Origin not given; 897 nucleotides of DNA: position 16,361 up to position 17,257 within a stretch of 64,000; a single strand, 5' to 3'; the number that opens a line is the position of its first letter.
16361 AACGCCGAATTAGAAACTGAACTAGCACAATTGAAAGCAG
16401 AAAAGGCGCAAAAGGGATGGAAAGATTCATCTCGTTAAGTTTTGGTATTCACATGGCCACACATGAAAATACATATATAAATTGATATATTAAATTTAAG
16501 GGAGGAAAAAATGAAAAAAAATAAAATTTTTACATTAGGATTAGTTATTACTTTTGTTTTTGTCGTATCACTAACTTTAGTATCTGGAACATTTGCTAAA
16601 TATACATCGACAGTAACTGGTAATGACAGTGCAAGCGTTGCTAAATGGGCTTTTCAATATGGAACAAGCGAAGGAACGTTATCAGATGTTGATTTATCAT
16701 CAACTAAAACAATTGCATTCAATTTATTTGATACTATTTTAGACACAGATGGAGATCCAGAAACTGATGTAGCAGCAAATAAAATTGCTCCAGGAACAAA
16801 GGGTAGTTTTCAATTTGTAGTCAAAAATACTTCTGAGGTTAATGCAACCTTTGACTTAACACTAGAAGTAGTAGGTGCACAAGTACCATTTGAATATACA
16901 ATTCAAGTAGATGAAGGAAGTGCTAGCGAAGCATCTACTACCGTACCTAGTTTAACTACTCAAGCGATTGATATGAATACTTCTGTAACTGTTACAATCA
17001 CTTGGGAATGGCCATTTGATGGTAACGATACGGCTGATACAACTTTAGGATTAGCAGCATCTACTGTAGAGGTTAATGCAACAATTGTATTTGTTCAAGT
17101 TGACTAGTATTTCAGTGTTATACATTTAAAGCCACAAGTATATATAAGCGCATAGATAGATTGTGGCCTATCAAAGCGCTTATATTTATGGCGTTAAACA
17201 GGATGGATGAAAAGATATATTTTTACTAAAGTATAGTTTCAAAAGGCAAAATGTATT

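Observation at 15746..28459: Dual-SipW locus: two S26B signal peptidases, a family of TasA-like paralogs with a shared signal motif, and a 2234-aa GLUG adhesin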

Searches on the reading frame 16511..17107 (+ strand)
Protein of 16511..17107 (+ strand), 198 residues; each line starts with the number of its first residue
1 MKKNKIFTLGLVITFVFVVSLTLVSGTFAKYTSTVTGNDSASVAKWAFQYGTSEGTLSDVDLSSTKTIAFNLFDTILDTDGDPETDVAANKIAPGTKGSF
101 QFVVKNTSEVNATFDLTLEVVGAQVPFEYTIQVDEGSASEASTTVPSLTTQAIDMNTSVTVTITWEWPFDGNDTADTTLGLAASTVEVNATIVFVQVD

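Call 3: search_protein_families(library=pfam, proteins=[window:16511-17107:+], max_evalue=1)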
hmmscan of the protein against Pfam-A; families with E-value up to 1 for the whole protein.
window:16511-17107:+ (198 aa): 0 families

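Call 4: search_protein_families(library=ncbifam, proteins=[window:16511-17107:+], max_evalue=1)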
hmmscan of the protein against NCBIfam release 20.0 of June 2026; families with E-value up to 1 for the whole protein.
window:16511-17107:+ (198 aa): 1 family
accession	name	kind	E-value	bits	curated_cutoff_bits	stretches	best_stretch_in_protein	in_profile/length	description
NF047865.1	rSAM_PapB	equivalog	0.032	13.5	340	1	46-117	89-156/330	PapB family radical SAM/SPASM ranthipeptide maturase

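Call 10: search_solved_structures(query=window:16511-17107:+, max_evalue=10)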
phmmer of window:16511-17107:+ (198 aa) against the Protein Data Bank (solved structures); distinct sequences matched with E-value up to 10: 0.

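Call 11: find_homologous_proteins(query=window:16511-17107:+, max_evalue=0.001)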
Query window:16511-17107:+ (198 aa): 479 proteins with E <= 0.001 among 758 candidates; the best 120 are listed.
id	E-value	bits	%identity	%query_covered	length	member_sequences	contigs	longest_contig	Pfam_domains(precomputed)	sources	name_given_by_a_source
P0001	4.4e-110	384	95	100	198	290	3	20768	-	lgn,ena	-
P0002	4.2e-107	374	91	100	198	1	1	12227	-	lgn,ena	-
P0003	1.5e-106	372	95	100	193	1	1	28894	-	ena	-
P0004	2.4e-106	372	91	100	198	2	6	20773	-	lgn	-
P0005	7.3e-106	370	90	100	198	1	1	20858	-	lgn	-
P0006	8.3e-106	370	90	100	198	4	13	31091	-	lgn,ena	-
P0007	2.3e-105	368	90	100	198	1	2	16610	-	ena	-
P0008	4.9e-105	367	90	100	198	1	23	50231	-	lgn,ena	-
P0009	2.3e-104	365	89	100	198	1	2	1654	-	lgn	-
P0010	1.4e-103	363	89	100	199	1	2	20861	-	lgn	-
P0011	2.6e-103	362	89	100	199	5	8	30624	-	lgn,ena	-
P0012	3.7e-103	361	88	100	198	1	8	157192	-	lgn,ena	-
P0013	1.6e-100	353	85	100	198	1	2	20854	-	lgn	-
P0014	4.3e-97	341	82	100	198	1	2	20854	-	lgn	-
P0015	1.7e-96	339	81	100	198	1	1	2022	-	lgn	-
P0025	6.3e-43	165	49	100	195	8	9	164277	-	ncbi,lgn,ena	-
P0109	2.9e-30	124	41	100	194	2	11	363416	-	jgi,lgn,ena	-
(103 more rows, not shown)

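Call 12: find_encoding_contigs(protein=P0025, flank=10000, max_places=3)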
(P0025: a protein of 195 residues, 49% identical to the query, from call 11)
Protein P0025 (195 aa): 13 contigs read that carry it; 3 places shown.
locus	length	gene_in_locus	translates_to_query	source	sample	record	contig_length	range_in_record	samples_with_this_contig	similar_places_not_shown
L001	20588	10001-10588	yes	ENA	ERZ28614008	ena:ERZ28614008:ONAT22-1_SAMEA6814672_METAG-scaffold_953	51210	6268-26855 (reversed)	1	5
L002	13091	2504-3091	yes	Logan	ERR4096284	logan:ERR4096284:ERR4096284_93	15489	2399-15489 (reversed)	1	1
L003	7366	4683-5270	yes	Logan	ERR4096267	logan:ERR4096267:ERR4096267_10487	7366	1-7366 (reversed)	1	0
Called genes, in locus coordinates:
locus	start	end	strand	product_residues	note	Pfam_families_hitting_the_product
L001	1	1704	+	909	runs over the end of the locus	PF02368:Big_2 (weak), PF21461:HL_N-beta (faint), PF26182:Ig_NUP210_5th (faint), PF02368:Big_2 (weak)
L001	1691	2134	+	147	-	-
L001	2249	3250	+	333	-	PF08279:HTH_11, PF03099:BPL_LplA_LipB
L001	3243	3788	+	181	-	PF02632:BioY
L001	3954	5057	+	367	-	PF06825:HSBP1 (faint), PF02646:RmuC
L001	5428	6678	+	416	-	PF02368:Big_2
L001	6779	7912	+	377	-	PF01702:TGT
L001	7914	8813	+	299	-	-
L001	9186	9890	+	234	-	-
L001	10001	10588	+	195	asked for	-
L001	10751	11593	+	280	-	-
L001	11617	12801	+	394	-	-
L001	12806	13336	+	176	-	-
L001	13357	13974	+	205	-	-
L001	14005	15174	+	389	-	-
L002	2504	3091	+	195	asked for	-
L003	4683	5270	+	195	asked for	-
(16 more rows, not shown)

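Call 13: find_encoding_contigs(protein=P0109, flank=10000, max_places=3)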
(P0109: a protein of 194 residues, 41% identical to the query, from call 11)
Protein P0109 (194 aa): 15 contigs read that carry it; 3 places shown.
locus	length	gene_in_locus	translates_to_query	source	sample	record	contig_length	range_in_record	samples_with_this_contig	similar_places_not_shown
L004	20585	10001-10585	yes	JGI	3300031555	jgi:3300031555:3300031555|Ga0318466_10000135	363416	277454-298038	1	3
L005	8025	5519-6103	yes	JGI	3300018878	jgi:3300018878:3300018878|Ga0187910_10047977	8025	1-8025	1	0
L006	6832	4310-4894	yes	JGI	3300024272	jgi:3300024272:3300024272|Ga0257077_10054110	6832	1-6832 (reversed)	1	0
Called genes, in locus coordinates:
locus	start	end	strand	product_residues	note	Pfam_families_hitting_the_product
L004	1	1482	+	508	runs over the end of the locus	PF13306:LRR_5, PF13855:LRR_8 (faint), PF13306:LRR_5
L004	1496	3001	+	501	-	-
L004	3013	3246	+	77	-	-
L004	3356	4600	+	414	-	PF01235:Na_Ala_symp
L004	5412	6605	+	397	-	PF13173:AAA_14, PF13635:DUF4143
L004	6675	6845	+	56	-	PF01235:Na_Ala_symp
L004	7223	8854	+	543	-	PF00133:tRNA-synt_1 (faint), PF03485:Arg_tRNA_synt_N, PF00750:tRNA-synt_1d, PF01921:tRNA-synt_1f (faint), PF01406:tRNA-synt_1e (faint), PF05746:DALR_1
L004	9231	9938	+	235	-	-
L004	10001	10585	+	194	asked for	-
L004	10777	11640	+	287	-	-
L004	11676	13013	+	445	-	-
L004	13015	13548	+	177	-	PF00717:Peptidase_S24 (weak)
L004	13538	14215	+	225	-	-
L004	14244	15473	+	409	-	-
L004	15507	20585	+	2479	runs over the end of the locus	-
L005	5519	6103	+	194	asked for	-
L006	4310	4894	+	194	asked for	-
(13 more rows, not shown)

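Call 18: find_related_loci(query=A2, collection=genome_contigs, flank=10000)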
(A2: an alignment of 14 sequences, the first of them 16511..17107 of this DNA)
Query A2 (198 aa) in genome_contigs; peptide patterns used: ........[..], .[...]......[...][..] (x = any residue, [..] = any of these).
201 stretches matched a pattern; 187 encode a relative of the query (tblastn E <= 1e-3); the best 80 are kept; 80 distinct loci.
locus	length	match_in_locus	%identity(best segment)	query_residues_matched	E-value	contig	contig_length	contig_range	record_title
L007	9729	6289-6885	80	1-198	3e-102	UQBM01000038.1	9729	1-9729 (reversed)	uncultured Mollicutes bacterium isolate UMGS116 genome assembly, contig: NODE_3249_length_9729_cov_44.727310, whole geno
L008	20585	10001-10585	49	1-198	4e-49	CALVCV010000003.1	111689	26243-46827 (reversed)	MAG: uncultured Bacilli bacterium isolate BRZ_BF__bin145 genome assembly, contig: BRZ_BF__NODE_221_length_111689_cov_10.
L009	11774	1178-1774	46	1-198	8e-42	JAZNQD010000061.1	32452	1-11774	MAG: Bacilli bacterium isolate T1900044829_TS20190295.MAGScoT_cleanbin_000017 SGB_2885_k141_702186, whole genome shotgun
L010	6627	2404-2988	43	1-198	4e-40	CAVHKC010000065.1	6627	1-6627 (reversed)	Ruthenibacterium lactatiformans isolate H07681-L1_cleanbin_000051 genome assembly, contig: Spades_H07681-L1_contig_7354,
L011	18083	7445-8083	41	1-196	4e-43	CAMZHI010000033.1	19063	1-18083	MAG TPA_asm: uncultured Clostridia bacterium isolate SRR10912542_bin.48_metaWRAP_v1.3_MAG genome assembly, contig: ERZ14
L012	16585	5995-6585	40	1-198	2e-35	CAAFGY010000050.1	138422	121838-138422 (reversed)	MAG TPA_asm: Clostridia bacterium, isolate HGM12677, WGS project CAAFGY010000000 data, contig: SRS144537_92_k99_166590,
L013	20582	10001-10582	40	1-198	2e-33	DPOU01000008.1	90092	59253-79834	MAG TPA_asm: Acholeplasmatales bacterium isolate UBA11505 contig_921, whole genome shotgun sequence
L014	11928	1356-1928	41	5-180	1e-30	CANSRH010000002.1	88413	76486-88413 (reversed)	MAG TPA_asm: uncultured Tenericutes bacterium isolate SRR15510228_bin.30_metawrap_v1.3_MAG genome assembly, contig: NODE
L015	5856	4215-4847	35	1-198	2e-30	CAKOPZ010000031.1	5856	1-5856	MAG: uncultured Clostridia bacterium isolate REFINED_METABAT215_TOP10_CONTIGS_1500_ASSEMBLY_K77_MERGED__Hadza_MoBio_C-RE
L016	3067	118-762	36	1-198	4e-30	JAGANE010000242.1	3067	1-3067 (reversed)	MAG: Clostridia bacterium isolate RGIG8595 Water_deer_Cecum.Co__c946278, whole genome shotgun sequence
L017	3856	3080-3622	36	1-184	1e-27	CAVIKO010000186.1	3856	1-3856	bacterium isolate H07616-L1_cleanbin_000019 genome assembly, contig: Spades_H07616-L1_contig_15497, whole genome shotgun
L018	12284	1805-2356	40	1-181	3e-27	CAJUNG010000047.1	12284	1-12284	MAG TPA_asm: uncultured Bacilli bacterium isolate MGBC162581 genome assembly, contig: MGBC162581.47, whole genome shotgu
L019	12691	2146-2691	35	1-180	2e-25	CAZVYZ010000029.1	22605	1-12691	MAG TPA_asm: uncultured Ruminococcus sp. isolate binchicken_co370_207 genome assembly, contig: NODE_2457_length_22605_co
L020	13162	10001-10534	36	1-180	4e-25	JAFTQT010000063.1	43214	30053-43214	MAG: Clostridia bacterium isolate RGIG4064 Roe_deer_Cecum.Co__c881696, whole genome shotgun sequence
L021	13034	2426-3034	34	2-198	1e-24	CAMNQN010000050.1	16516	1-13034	MAG: uncultured Lachnospiraceae bacterium isolate SRR19792994_bin.31_metawrap_v1.3_MAG genome assembly, contig: ERZ12290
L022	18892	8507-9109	36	1-198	1e-24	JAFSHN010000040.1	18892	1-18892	MAG: Bacillota bacterium isolate RGIG3148 Goat_Rectum.Co__c1354897, whole genome shotgun sequence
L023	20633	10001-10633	35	1-198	4e-24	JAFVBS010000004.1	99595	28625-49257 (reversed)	MAG: Clostridia bacterium isolate RGIG5025 Roe_deer_Rumen.Co__c70573, whole genome shotgun sequence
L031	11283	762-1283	36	4-196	1e-19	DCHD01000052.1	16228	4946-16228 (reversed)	MAG TPA_asm: Solobacterium sp. UBA1761 UBA1761_contig_70516, whole genome shotgun sequence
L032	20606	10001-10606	36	1-180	1e-18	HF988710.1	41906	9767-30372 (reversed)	Coprobacillus sp. CAG:698 genomic scaffold, scf34, whole genome shotgun sequence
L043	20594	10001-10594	32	1-188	4e-15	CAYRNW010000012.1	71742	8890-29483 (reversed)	MAG TPA_asm: uncultured Eubacteriales bacterium isolate SRP241326_co3_59 genome assembly, contig: NODE_655_length_71742_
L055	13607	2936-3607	28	1-198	2e-13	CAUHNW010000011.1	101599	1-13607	MAG TPA_asm: uncultured Oscillospiraceae bacterium isolate SRR16280072_bin.27_MetaWRAP_v1.3_MAG genome assembly, contig:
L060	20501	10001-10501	30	1-173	1e-12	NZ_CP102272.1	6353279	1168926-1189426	[Clostridium] asparagiforme DSM 15981 chromosome, complete genome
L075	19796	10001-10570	33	1-187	6e-21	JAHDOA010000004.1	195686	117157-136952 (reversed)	MAG: Pelotomaculum sp. isolate SL1-B34.2 k141_143409, whole genome shotgun sequence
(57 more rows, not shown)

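Call 25: search_solved_structures(query=A1, max_evalue=10, show_alignments=2)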
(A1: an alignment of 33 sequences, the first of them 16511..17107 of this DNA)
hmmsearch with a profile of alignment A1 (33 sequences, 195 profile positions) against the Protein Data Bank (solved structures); distinct sequences matched with E-value up to 10: 4.
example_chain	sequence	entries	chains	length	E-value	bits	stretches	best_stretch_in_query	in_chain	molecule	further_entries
6g6m_A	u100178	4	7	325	0.0061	19.6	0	35-72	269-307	Tako8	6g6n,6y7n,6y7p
6y7o_A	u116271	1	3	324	0.0089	19.1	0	35-73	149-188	Tako8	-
9sj2_C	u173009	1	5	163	0.016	18.2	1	52-124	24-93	AbpX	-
9rhp_A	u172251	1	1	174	0.023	17.7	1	52-124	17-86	Archaeal bundling protein X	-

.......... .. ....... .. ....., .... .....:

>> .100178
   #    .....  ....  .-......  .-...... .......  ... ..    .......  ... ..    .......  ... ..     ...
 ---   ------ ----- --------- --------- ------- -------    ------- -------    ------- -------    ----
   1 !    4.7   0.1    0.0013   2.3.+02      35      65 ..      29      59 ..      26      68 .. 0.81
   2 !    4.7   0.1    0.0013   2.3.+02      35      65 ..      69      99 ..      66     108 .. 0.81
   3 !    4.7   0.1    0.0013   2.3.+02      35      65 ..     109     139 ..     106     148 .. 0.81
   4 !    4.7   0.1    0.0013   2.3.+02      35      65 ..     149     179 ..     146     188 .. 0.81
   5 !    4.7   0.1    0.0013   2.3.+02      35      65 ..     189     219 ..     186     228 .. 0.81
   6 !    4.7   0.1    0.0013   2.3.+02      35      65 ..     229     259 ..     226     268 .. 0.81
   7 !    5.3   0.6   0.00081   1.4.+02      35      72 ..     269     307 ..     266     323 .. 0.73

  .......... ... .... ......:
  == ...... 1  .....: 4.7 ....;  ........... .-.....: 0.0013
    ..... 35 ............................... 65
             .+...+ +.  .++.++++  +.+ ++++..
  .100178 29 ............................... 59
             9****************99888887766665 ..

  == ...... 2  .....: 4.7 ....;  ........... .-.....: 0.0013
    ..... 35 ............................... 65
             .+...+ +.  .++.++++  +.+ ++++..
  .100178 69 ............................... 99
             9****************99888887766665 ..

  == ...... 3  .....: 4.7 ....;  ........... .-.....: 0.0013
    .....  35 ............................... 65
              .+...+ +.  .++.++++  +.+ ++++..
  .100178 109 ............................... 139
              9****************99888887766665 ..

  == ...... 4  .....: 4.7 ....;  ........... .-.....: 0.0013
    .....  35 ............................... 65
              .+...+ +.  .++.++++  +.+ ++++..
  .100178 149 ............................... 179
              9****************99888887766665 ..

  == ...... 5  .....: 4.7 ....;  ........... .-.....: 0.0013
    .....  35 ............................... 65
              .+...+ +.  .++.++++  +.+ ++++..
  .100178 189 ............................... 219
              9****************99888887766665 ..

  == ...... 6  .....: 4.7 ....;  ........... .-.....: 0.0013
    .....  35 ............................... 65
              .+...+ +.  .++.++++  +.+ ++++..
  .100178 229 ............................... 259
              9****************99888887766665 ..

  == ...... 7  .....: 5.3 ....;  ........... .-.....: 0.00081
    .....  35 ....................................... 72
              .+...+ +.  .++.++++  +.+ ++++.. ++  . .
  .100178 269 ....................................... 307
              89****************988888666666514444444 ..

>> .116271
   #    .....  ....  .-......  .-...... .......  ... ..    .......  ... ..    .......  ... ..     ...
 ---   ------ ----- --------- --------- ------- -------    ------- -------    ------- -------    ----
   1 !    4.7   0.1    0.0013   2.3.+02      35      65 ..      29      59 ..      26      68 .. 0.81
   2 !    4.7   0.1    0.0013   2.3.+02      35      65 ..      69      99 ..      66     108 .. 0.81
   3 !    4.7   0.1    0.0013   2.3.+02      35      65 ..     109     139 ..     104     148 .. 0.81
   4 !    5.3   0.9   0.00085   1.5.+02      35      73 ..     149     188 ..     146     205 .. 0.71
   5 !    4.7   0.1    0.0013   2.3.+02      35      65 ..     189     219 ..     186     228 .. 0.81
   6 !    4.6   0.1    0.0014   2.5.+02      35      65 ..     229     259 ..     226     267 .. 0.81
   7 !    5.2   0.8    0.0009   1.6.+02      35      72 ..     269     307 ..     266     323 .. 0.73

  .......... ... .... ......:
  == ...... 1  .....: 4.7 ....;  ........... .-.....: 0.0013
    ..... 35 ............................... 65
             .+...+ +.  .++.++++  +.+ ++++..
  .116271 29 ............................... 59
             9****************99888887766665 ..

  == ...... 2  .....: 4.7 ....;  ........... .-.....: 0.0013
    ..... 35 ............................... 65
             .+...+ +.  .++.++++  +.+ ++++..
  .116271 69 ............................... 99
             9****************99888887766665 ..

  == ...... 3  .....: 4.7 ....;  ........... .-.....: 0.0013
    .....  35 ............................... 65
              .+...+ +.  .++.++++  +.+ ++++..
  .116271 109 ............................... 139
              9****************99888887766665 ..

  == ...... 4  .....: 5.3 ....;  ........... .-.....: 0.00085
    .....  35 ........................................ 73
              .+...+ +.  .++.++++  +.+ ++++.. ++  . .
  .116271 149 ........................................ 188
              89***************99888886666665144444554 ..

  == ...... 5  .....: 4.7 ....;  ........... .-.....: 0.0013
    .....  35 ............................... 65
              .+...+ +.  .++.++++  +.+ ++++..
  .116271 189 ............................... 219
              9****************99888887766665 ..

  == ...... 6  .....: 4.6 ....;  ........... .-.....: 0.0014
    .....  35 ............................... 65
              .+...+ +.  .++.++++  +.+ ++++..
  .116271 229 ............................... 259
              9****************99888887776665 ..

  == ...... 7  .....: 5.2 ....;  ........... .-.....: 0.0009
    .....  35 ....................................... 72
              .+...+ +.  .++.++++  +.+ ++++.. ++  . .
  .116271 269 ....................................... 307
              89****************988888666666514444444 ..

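Call 35: predict_structure(alignment_id=A3)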
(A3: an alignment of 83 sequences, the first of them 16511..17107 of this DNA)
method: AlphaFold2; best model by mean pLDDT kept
length: 198 residues; sequences in the alignment: 83
mean_pLDDT: 83.4   pTM: 0.68
mean pLDDT of the five models: 83.4, 83.3, 83.3, 82.5, 82.0
residues with pLDDT >= 90: 70; 70-90: 99; 50-70: 26; < 50: 3
segments of 3 or more residues with pLDDT < 50: none
pLDDT, mean of each block of 10 residues (from residue 1): 79 92 67 57 87 89 71 74 84 89 92 90 89 92 91 94 90 77 82 84
secondary structure, 60 per line:
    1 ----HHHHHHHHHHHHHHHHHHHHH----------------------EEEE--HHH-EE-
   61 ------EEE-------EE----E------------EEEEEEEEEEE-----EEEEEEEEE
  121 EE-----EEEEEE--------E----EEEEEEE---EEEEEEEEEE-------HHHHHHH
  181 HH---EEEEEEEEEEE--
elements in order: H5-25 E48-51 E67-69 E96-106 E112-122 E128-133 E147-153 E157-166 H174-182 E186-196

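Call 39: search_protein_families(library=pfam, alignment_id=A3, max_evalue=1)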
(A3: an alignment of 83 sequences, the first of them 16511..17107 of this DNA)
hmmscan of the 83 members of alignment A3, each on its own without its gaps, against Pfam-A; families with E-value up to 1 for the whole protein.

A. member 1, window:16511-17107:+ (198 aa): 0 families

B. families by the number of members that match (of 83 scanned): 91 families (the first 25 are shown)
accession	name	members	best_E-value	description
PF22865.1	MgtS-like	14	0.017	Small protein MgtS-like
PF23928.1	DUF7266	12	0.0016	Family of unknown function (DUF7266)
PF13786.12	DUF4179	9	0.00021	Domain of unknown function (DUF4179)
PF07760.16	DUF1616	7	0.0098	Protein of unknown function (DUF1616)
PF22544.2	HYDIN_VesB_CFA65-like_Ig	7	0.018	HYDIN/CFA65/VesB-like, Ig-like domain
PF23539.1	DUF7134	6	0.045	Domain of unknown function (DUF7134)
PF21471.3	Reelin_subrepeat-B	5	0.0014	Reelin subrepeat B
PF05506.17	PLipase_C_C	5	0.0016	Bacterial phospholipase C, C-terminal domain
PF15780.11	ASH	5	0.014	Abnormal spindle-like microcephaly-assoc'd, ASPM-SPD-2-Hydin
PF07867.16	DUF1654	4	0.014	Protein of unknown function (DUF1654)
PF02012.26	BNR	4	0.071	BNR/Asp-box repeat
PF16245.10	DUF4902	4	0.071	Domain of unknown function (DUF4902)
PF03174.19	CHB_HEX_C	4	0.091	Chitobiase/beta-hexosaminidase C-terminal domain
PF06030.18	WxLIP_PGBD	3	0.0079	WxL Interacting Protein, peptidoglycan binding domain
PF23619.1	Ig_VWA7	3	0.026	VWA7 Ig-like domain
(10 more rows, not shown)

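Call 40: search_protein_families(library=ncbifam, alignment_id=A3, max_evalue=1)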
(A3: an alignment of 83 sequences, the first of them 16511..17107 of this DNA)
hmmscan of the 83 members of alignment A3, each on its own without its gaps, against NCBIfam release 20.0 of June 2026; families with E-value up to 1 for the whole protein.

A. member 1, window:16511-17107:+ (198 aa): 1 family
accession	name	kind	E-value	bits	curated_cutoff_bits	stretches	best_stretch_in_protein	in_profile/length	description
NF047865.1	rSAM_PapB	equivalog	0.032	13.5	340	1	46-117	89-156/330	PapB family radical SAM/SPASM ranthipeptide maturase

B. families by the number of members that match (of 83 scanned): 38 families (the first 25 are shown)
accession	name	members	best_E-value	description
NF033842.1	small_MgtS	17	0.0025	protein MgtS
TIGR04087.1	YqxM_for_SipW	5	0.061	amyloid fiber anchoring/assembly protein TapA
NF007398.0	PRK09926.1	3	0.00015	fimbrial chaperone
NF047865.1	rSAM_PapB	2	0.032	PapB family radical SAM/SPASM ranthipeptide maturase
NF047446.1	barrel_OmpL47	2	0.047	OmpL47-type beta-barrel domain-containing protein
NF045828.1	P97_adhes_Nterm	2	0.13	P97 family adhesin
TIGR03507.1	decahem_SO1788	2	0.14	OmcA/MtrC family decaheme c-type cytochrome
TIGR01296.1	asd_B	1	0.013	aspartate-semialdehyde dehydrogenase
NF005884.0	PRK07846.1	1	0.016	mycothione reductase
NF006738.0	PRK09267.1-4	1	0.022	flavodoxin FldA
NF007998.1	PRK10723.1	1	0.024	purine nucleoside phosphorylase YfiH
NF011456.0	PRK14874.1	1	0.033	aspartate-semialdehyde dehydrogenase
TIGR04393.1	rpt_T5SS_PEPC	1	0.041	T5SS/PEP-CTERM-associated repeat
NF053689.1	BamJ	1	0.041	BamJ family beta-barrel-assembly machinery protein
NF009131.0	PRK12484.1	1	0.045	nicotinate phosphoribosyltransferase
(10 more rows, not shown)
